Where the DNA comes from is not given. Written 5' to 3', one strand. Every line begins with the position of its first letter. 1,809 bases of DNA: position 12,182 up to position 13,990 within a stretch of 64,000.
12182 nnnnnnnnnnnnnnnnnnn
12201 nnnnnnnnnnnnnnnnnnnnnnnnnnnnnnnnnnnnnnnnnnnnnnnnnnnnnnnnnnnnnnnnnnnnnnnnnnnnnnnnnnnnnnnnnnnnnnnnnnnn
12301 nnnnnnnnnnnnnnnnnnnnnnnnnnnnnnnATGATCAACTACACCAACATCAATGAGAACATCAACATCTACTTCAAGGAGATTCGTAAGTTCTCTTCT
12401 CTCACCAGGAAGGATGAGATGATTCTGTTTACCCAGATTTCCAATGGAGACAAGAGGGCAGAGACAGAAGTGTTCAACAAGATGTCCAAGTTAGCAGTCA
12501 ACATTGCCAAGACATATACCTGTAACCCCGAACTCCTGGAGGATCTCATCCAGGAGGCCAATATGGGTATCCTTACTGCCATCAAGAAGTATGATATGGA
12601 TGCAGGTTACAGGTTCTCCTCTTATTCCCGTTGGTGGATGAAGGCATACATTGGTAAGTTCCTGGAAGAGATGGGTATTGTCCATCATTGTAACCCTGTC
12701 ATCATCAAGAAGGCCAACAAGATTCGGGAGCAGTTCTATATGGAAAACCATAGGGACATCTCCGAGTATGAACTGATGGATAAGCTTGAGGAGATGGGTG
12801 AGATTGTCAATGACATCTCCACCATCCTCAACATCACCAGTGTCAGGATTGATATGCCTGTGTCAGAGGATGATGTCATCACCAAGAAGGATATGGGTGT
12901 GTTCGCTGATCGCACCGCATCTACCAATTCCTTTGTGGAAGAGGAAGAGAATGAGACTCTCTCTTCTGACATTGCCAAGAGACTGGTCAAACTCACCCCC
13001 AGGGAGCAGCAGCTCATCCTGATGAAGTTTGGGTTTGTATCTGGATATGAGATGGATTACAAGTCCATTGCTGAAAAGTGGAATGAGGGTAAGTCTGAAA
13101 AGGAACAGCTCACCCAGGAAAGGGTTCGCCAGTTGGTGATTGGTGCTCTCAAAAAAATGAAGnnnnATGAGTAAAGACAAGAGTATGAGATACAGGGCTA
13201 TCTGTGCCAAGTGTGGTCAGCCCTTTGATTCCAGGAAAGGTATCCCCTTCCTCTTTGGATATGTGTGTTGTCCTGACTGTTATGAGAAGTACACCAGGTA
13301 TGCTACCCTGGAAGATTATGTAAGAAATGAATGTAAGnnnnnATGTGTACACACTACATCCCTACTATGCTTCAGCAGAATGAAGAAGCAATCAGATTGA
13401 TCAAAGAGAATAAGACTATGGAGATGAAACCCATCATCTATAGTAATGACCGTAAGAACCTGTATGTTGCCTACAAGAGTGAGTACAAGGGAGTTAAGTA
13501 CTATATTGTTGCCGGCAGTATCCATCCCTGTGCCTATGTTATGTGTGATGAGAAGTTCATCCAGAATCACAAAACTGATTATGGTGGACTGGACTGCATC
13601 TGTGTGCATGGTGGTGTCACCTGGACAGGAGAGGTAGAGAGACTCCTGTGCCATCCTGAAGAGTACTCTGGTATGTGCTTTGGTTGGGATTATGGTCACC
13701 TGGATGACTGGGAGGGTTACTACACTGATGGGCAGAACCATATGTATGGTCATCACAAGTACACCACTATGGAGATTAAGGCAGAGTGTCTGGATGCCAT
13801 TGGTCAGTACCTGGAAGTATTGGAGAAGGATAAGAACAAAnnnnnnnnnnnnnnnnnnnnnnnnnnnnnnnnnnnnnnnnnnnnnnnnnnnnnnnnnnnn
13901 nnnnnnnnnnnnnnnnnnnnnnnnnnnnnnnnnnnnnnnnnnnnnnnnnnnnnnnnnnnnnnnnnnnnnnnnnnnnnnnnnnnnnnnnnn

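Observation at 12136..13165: Phage-encoded sigma-70 family sigma factor with a long operator-bearing leader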

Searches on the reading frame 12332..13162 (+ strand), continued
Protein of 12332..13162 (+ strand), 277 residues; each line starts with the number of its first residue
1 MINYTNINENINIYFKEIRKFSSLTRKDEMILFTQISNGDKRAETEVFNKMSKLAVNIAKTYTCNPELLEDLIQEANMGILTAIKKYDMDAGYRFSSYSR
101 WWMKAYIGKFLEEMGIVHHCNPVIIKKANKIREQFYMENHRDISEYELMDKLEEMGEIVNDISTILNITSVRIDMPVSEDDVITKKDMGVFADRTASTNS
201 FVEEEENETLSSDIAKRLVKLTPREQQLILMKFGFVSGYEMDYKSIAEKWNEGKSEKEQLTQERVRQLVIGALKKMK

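Call 38: search_solved_structures(query=A2, max_evalue=0.00001, show_alignments=2)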
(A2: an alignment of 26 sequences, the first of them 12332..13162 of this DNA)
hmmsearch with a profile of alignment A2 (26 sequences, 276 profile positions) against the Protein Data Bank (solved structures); distinct sequences matched with E-value up to 0.00001: 68 (the best 60 are shown).
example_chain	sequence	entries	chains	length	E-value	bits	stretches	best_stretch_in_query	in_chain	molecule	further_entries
8x6f_E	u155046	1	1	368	4.2e-38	134.3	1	6-275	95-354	RNA polymerase sigma factor SigA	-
7ckq_F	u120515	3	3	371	3.1e-37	131.5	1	6-275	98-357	RNA polymerase sigma factor SigA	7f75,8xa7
7l7b_F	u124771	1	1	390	1.6e-35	125.9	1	6-275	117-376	RNA polymerase sigma factor SigA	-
7ye1_F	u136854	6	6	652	9.9e-33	116.7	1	32-276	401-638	RNA polymerase sigma factor RpoD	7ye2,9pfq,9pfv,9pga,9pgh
8k59_F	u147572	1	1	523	1.6e-32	116.1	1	16-275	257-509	RNA polymerase sigma factor RpoD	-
4ljz_F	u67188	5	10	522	2.1e-32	115.7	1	16-275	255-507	RNA polymerase sigma factor RpoD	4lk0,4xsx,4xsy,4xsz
5vt0_L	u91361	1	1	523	2.3e-32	115.5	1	16-275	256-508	RNA polymerase sigma factor RpoD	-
7xya_F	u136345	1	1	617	8.9e-32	113.6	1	40-275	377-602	RNA polymerase sigma factor RpoD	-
7n4e_F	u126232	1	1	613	5.3e-31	111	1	16-275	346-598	RNA polymerase sigma factor RpoD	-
6p18_F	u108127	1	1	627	5.8e-31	110.9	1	16-275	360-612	RNA polymerase sigma factor RpoD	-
8ftd_L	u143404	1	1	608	1.3e-30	109.8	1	16-275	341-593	RNA polymerase sigma factor RpoD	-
4jk1_X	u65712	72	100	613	1.3e-30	109.7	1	16-275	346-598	Escherichia coli RNA polymerase sigma70 subunit | RNA polymerase sigma factor RpoD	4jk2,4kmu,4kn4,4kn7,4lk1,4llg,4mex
6n57_L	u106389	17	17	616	1.3e-30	109.7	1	16-275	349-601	RNA polymerase sigma factor RpoD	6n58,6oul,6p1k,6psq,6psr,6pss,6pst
7ubm_F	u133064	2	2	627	1.4e-30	109.6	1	16-275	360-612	RNA polymerase sigma factor RpoD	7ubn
7bef_F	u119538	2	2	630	1.5e-30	109.6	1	16-275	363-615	RNA polymerase sigma factor RpoD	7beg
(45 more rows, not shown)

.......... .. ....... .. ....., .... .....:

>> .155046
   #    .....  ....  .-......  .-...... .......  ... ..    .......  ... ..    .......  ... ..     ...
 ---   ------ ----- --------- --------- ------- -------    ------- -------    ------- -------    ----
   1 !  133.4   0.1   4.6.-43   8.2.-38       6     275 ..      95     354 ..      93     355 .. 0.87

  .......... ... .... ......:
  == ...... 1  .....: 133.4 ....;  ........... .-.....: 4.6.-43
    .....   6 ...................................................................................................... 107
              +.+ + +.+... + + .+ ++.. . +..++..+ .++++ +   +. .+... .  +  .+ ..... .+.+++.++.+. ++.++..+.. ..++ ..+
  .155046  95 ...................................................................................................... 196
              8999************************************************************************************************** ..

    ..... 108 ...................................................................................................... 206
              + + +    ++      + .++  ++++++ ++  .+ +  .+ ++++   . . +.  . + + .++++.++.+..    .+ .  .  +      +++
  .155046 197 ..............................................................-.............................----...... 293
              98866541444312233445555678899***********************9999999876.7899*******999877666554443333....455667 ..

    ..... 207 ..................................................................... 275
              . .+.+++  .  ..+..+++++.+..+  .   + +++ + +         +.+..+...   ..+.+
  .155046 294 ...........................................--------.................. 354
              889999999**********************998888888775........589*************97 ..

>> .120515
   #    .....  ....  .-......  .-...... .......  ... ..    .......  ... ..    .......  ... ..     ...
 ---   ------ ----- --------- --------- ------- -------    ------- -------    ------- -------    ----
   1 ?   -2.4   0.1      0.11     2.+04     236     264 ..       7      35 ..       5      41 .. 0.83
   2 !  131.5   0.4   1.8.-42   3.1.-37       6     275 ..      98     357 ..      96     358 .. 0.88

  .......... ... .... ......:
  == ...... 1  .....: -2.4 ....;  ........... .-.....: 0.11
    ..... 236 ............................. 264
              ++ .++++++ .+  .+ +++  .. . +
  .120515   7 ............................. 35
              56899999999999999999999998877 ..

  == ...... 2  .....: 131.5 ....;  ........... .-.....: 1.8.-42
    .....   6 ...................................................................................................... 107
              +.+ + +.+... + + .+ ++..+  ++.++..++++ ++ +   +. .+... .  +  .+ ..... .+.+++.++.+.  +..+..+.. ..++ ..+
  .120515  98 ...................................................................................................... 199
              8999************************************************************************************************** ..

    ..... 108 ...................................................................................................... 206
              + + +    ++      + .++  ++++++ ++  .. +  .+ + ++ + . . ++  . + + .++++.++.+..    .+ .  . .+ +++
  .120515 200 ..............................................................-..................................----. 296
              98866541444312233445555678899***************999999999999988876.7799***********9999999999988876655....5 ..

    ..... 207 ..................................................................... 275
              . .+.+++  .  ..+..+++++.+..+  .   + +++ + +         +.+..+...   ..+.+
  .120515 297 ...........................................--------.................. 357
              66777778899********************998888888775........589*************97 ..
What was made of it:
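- On Sigma-70 family: The recognition helix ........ aligns with TRERIRQ of SigA (call 38).
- Full-length profile match to SigA/RpoD/RpoS structures at 4e-38 (call 38).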

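Call 70: search_protein_families(library=phrogs, proteins=[L005:9297-9497:+, L005:9523-9930:+], max_evalue=0.001)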
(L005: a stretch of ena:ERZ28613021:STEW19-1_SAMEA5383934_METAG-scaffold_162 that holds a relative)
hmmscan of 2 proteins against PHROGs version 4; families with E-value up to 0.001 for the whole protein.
L005:9297-9497:+ (67 aa): 0 families

L005:9523-9930:+ (136 aa): 0 families

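Call 76: find_related_loci(query=A2, collection=genome_contigs, flank=1000)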
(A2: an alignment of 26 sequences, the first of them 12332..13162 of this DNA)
Query A2 (277 aa) in genome_contigs; peptide patterns used: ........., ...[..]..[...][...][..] (x = any residue, [..] = any of these).
335 stretches matched a pattern; 216 encode a relative of the query (tblastn E <= 1e-3); the best 80 are kept; 80 distinct loci.
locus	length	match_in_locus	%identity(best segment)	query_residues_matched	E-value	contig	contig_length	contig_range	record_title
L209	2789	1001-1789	28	8-277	7e-28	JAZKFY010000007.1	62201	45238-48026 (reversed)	MAG: Patescibacteria group bacterium isolate DC_RB_04_SPN110320-bin024_1 DCRB04SPN_B024_1_000000000007, whole genome sho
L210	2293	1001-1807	27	1-277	2e-27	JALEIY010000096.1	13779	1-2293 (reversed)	MAG: Eubacterium sp. isolate SUG47 k141_747816, whole genome shotgun sequence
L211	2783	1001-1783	28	11-277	1e-26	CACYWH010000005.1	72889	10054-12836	MAG: uncultured Erysipelotrichaceae bacterium isolate RUG12335 genome assembly, contig: RUG12335_asm_5, whole genome sho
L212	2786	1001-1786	26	6-277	1e-26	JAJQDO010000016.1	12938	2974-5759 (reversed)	MAG: Clostridiales bacterium isolate MI.10_7 NODE_1064_length_12938_cov_6.793371, whole genome shotgun sequence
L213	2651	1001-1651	31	53-277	2e-25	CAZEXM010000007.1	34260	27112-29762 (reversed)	MAG TPA_asm: uncultured Victivallaceae bacterium isolate binchicken_co132_157 genome assembly, contig: NODE_304_length_3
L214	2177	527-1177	31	53-277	2e-25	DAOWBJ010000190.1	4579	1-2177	MAG TPA_asm: Victivallales bacterium isolate CSMAG_1858 CSMAG_1858_k141_2672682_length_4579_cov_9.0000, whole genome sho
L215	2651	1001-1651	30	53-277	9e-24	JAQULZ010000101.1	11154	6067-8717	MAG: Victivallaceae bacterium isolate STD1_142 NODE_16216_length_11154_cov_5.084429_Sandtown_D1, whole genome shotgun se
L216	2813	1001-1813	26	3-277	1e-23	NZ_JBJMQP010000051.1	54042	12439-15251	MAG: Hyalangium sp. isolate H3_16_all_fractions_metab_25_68_0 k255_1806913, whole genome shotgun sequence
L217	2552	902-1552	30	53-277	2e-23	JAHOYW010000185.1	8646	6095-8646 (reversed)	MAG: Victivallales bacterium isolate CORE_19_RING_Bin_00005 c_000000000910, whole genome shotgun sequence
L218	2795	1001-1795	27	4-277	6e-23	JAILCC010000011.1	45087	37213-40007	MAG: bacterium isolate RUI575 k141_13389543_flag=0_multi=22.9902_len=45087, whole genome shotgun sequence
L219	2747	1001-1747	28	8-268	8e-23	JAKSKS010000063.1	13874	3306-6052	MAG: Paludibacteraceae bacterium isolate Horse_feces79 MAG079_63, whole genome shotgun sequence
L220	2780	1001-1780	26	14-277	1e-22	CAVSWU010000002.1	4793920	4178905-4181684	MAG: uncultured delta proteobacterium isolate MFD05674.bin.1.60 genome assembly, contig: contig_30831, whole genome shot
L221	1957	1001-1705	28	36-277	1e-22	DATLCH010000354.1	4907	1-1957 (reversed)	MAG TPA_asm: Candidatus Limnocylindrales bacterium isolate SMAG_U14319 k141_11118054, whole genome shotgun sequence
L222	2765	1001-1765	27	14-277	1e-22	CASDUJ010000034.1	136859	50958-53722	uncultured bacterium isolate CO.O38.metabat-bins.471 genome assembly, contig: CO.O38.metabat-bins.471.fa_k141_19057222,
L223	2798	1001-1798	25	9-277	2e-22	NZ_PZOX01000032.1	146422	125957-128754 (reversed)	Vitiosangium sp. GDMCC 1.1324 contig32, whole genome shotgun sequence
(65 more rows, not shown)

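Call 86: predict_structure(alignment_id=A2)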
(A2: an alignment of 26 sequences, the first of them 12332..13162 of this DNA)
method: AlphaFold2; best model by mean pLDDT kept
length: 277 residues; sequences in the alignment: 26
mean_pLDDT: 71.2   pTM: 0.43
mean pLDDT of the five models: 71.2, 71.0, 70.6, 69.7, 66.5
residues with pLDDT >= 90: 38; 70-90: 135; 50-70: 54; < 50: 50
segments of 3 or more residues with pLDDT < 50: 1-9, 117-121, 167-176, 184-186, 188-207
pLDDT, mean of each block of 10 residues (from residue 1): 35 67 83 90 89 81 69 85 88 81 75 52 61 75 76 65 51 47 47 33 46 80 89 75 89 87 93 88
secondary structure, 60 per line:
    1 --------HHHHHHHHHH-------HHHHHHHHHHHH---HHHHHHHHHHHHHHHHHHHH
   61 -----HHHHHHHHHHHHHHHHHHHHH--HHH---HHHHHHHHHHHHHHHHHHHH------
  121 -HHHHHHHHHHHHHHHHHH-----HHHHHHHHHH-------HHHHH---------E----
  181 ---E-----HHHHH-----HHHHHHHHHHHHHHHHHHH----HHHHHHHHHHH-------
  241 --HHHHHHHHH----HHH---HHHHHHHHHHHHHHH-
elements in order: H9-18 H26-37 H41-60 H66-86 H95-114 H122-139 H145-154 H162-166 H190-194 H200-218 H223-233 H243-251 H262-276
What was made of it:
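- On Sigma-70 family: The profile alignment to SigA runs continuously across it (call 38), and the model has helices at 122-166 with moderate to low confidence (call 86).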

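Call 89: fold_search(model_id=the predicted structure, library=pdb)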
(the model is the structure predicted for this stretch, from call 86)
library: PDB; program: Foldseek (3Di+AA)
matches with E <= 10: 280; with E <= 0.001: 165
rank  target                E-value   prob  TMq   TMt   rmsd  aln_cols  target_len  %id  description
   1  8x6f_E                6.2e-11  1.00  0.37  0.38  20.6       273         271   26  Cryo-EM structure of Staphylococcus aureus sigA-dependent RNAP-promoter open complex (released 2024-06-05)
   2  5ipl_F                7.8e-11  1.00  0.37  0.37  21.3       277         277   22  SigmaS-transcription initiation complex with 4-nt nascent RNA (released 2016-03-30)
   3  9a58_A                3.0e-10  1.00  0.37  0.28  21.9       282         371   26  Integrative model of SIGA-RPOC by crosslinking MS and deep learning (released 2024-09-18)
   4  6omf_F                6.4e-10  1.00  0.35  0.35  22.1       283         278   24  CryoEM structure of SigmaS-transcription initiation complex with activator Crl (released 2019-08-28)
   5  6vvt_F                6.7e-10  1.00  0.34  0.31  21.4       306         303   20  Crystal structure of a Mycobacterium smegmatis transcription initiation complex with Rifampicin-resistant RNA polymera (released 2020-10-21)
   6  6ccv_F                1.0e-09  1.00  0.34  0.31  21.7       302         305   21  Crystal structure of a Mycobacterium smegmatis RNA polymerase transcription initiation complex with inhibitor Rifampic (released 2018-08-15)
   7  6edt_F                1.1e-09  1.00  0.36  0.31  21.9       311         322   20  Mycobacterium tuberculosis RNAP open promoter complex with RbpA/CarD and AP3 promoter (released 2018-11-21)
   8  9e85_F                1.3e-09  1.00  0.35  0.31  21.7       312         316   20  De Novo Mycobacterium tuberculosis transcription initiation promoter complex with 6-mer RNA and closed Beta' clamp (RN (released 2025-10-01)
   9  9e86_F                1.3e-09  1.00  0.35  0.33  21.6       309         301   21  De Novo Mycobacterium tuberculosis transcription initiation promoter complex with 5-mer RNA and open Beta' clamp (RNA  (released 2025-10-01)
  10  5vi8_F                1.6e-09  1.00  0.34  0.30  21.9       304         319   21  Structure of a mycobacterium smegmatis transcription initiation complex with an upstream-fork promoter fragment (released 2017-04-26)
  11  5tw1_F                1.7e-09  1.00  0.34  0.31  21.9       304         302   21  Crystal structure of a Mycobacterium smegmatis transcription initiation complex with RbpA (released 2017-01-18)
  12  6dcf_F                1.7e-09  1.00  0.34  0.32  21.4       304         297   21  Crystal structure of a Mycobacterium smegmatis transcription initiation complex with Rifampicin-resistant RNA polymera (released 2018-09-05)
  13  9e87_F                1.8e-09  1.00  0.36  0.33  21.6       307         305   21  De Novo Mycobacterium tuberculosis transcription initiation pre-RPO promoter complex with open Beta' clamp (RNA Polyme (released 2025-10-01)
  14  7kin_F                1.8e-09  1.00  0.35  0.31  22.2       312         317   20  Mycobacterium tuberculosis WT RNAP transcription open promoter complex with WhiB7 promoter (released 2021-04-21)
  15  6cce_F                3.0e-09  1.00  0.36  0.33  21.3       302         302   21  Crystal structure of a Mycobacterium smegmatis RNA polymerase transcription initiation complex with inhibitor Kanglemy (released 2018-08-15)
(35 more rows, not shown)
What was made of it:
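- Foldseek top hits are SigA and sigma-S holoenzyme chains aligned over about 275 columns (call 89).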

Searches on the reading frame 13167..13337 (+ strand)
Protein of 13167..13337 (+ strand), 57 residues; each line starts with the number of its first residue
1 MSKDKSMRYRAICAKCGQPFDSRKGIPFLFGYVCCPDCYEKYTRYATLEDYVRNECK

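Call 70: search_protein_families(library=phrogs, proteins=[window:13167-13337:+], max_evalue=0.001)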
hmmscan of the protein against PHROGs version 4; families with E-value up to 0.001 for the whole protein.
window:13167-13337:+ (57 aa): 0 families

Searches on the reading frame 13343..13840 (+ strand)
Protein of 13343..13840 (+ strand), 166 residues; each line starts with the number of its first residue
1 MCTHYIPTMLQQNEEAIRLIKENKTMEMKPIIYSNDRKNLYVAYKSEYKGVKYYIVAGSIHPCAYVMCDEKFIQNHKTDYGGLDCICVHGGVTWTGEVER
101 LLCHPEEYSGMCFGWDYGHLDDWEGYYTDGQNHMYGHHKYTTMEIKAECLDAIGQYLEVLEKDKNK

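Call 36: search_protein_families(library=phrogs, proteins=[window:13343-13840:+], max_evalue=0.001)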
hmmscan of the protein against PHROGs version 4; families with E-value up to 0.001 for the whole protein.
window:13343-13840:+ (166 aa): 1 family
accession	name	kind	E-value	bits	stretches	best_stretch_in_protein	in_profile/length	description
phrog_2164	-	unknown function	9.2e-07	29.9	1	28-146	8-119/135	-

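Call 37: search_protein_families(library=pfam, proteins=[window:13343-13840:+], max_evalue=0.001)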
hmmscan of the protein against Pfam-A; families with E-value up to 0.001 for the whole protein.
window:13343-13840:+ (166 aa): 0 families

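Call 79: find_homologous_proteins(query=window:13343-13840:+, max_evalue=0.00001)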
Query window:13343-13840:+ (166 aa): 13 proteins with E <= 0.00001 among 14 candidates.
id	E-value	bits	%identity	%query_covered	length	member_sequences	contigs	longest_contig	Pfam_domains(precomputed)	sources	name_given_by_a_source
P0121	1.4e-109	382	98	99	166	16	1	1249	-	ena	-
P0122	1.1e-80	287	74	100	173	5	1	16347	-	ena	-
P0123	7.4e-60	219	57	99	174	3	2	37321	-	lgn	-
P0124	2.5e-57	211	57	96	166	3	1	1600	-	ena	-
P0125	1.1e-54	203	57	96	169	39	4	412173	-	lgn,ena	-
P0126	1.4e-54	202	58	95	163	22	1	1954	-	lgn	-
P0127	7.7e-53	197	57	95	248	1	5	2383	-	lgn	-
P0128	9.9e-52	193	61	83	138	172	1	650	-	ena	-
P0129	5.1e-50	187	60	82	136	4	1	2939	-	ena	-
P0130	1.7e-49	186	60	82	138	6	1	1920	-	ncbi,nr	ncbi:MAG: hypothetical protein VZR31_08535 [Lachnospiraceae bacterium]|nr:hypothetical protein [Lach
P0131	4.3e-48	181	60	82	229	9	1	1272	-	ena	-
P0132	2.9e-37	146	51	83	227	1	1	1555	-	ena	-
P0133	1.5e-10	59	36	82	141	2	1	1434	-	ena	-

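Call 88: predict_structure(alignment_id=A5)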
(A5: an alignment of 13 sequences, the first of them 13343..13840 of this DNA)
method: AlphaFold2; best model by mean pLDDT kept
length: 166 residues; sequences in the alignment: 13
mean_pLDDT: 83.7   pTM: 0.77
mean pLDDT of the five models: 83.7, 78.0, 77.5, 77.0, 76.8
residues with pLDDT >= 90: 97; 70-90: 41; 50-70: 12; < 50: 16
segments of 3 or more residues with pLDDT < 50: 1-12, 22-25
pLDDT, mean of each block of 10 residues (from residue 1): 37 53 63 79 95 93 96 94 92 95 94 92 76 82 96 98 91
secondary structure, 60 per line:
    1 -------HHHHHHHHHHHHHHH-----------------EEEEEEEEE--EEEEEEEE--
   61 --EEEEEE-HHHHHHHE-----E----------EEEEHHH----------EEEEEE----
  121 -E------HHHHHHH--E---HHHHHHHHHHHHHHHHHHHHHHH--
elements in order: H8-22 E40-48 E51-58 E63-68 H70-76 E94-97 E111-116 H129-135 H142-164

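Call 91: fold_search(model_id=the predicted structure, library=pdb)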
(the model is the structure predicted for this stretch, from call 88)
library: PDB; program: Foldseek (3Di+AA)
matches with E <= 10: 275; with E <= 0.001: 0
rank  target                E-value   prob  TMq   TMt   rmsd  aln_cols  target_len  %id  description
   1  6bhc                  3.1e-01  0.20  0.23  0.12  16.9       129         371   13  Crystal structure of pseduokinase PEAK1 (Sugen Kinase 269) (released 2017-12-13)
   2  6yw6_D                3.3e-01  0.14  0.23  0.15  12.9       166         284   17  Cryo-EM structure of the ARP2/3 1B5CL isoform complex. (released 2020-07-22)
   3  1u2v_D                8.0e-01  0.11  0.23  0.15  17.4       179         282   11  Crystal structure of Arp2/3 complex with bound ADP and calcium (released 2004-11-09)
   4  6exp_A                9.5e-01  0.07  0.16  0.24  14.8       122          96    8  Crystal structure of the SIRV3 AcrID1 (gp02) anti-CRISPR protein (released 2018-01-31)
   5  9eih_B                1.3e+00  0.10  0.25  0.11  19.2       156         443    5  Import stalled PINK1 TOM complex (released 2025-03-12)
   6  2p9n_D                1.3e+00  0.08  0.22  0.15  13.3       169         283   14  Crystal Structure of bovine Arp2/3 complex co-crystallized with ADP (released 2007-05-29)
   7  8tah_D                1.3e+00  0.08  0.23  0.16  12.4       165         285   16  Cryo-EM structure of Cortactin-bound to Arp2/3 complex (released 2023-09-27)
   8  9ix2_A                1.4e+00  0.15  0.26  0.18   7.4        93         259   14  Crystal structure of the mouse RIP3 kinase domain in complexed with TAK-632 (released 2025-05-07)
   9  1tyq_D                1.6e+00  0.07  0.22  0.15  17.9       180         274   11  Crystal structure of Arp2/3 complex with bound ATP and calcium (released 2004-11-09)
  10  8vl3_MODEL_1_A        1.7e+00  0.15  0.20  0.30   9.1        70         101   11  Solution NMR structure of de novo designed protein F3 parent (released 2024-08-07)
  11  9lhw_B                1.7e+00  0.11  0.20  0.09   6.1        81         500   11  Crystal structure of a wild-type tagose isomerase (TsT4Ease WT) from Thermotogota bacterium (released 2025-12-24)
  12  8w8d_a                1.8e+00  0.09  0.12  0.26   7.8        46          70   15  Structural mechanism of inhibition of the Rho transcription termination factor by Rof (released 2024-05-01)
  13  6exp_B                1.8e+00  0.04  0.16  0.24  14.3       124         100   10  Crystal structure of the SIRV3 AcrID1 (gp02) anti-CRISPR protein (released 2018-01-31)
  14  1k3s_B                2.0e+00  0.13  0.23  0.33   4.3        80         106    9  Type III Secretion Chaperone SigE (released 2001-11-28)
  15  9vdw_A                2.1e+00  0.08  0.19  0.08  10.3        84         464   10  Structure of truncated loopA and loopB mutants from the human gut flora K. grimontii Apg (released 2025-09-03)
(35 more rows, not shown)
